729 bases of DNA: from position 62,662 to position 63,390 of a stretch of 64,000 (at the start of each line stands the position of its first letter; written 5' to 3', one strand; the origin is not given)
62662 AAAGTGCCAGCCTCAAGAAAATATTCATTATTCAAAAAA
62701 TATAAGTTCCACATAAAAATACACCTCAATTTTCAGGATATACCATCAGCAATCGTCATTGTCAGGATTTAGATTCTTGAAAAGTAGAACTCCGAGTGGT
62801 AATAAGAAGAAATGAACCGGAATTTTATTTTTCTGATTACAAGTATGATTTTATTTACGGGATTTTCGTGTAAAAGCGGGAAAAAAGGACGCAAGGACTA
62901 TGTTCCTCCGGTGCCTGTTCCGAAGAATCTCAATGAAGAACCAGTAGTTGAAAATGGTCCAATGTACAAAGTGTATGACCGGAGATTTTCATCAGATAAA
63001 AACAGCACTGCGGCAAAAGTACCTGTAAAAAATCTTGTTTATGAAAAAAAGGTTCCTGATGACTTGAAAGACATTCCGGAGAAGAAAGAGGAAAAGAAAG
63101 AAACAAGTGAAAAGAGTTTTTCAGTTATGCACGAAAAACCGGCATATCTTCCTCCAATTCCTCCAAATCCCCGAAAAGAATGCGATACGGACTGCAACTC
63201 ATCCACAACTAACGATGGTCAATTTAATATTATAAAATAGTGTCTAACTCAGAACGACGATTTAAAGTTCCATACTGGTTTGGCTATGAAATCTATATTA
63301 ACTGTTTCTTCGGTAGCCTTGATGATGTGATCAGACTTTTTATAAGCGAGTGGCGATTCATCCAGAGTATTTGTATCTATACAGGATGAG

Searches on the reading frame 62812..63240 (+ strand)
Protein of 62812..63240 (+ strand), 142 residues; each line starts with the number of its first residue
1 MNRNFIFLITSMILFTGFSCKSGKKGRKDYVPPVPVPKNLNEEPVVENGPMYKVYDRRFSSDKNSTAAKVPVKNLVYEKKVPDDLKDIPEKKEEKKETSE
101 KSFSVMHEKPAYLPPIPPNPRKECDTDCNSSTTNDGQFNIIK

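Call 8: search_protein_families(library=pfam, proteins=[window:62812-63240:+], max_evalue=0.001)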
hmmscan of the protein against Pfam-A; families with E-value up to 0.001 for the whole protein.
window:62812-63240:+ (142 aa): 0 families

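Call 62: find_encoding_contigs(protein=window:62812-63240:+, flank=10000, max_places=3)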
Protein window:62812-63240:+ (142 aa): 2 contigs read that carry it; 2 places shown.
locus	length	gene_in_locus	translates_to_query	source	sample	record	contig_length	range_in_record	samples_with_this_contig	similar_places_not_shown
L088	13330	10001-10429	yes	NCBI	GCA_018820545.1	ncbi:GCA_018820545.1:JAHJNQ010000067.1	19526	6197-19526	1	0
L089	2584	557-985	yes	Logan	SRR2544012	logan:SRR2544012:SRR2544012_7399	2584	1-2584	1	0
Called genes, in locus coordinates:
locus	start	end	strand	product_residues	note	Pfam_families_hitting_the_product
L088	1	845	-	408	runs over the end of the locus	-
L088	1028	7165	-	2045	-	PF13205:Big_5 (weak), PF11974:bMG3 (faint), PF01835:MG2, PF07703:A2M_BRD, PF00207:A2M, PF17973:bMG10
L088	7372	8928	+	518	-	-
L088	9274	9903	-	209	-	PF13527:Acetyltransf_9 (weak)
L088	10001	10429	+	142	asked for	-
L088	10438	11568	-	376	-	PF01139:RtcB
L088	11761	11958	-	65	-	-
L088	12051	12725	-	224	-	PF12787:EcsC (weak)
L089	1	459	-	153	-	?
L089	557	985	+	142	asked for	-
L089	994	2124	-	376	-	PF01139:RtcB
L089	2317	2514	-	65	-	-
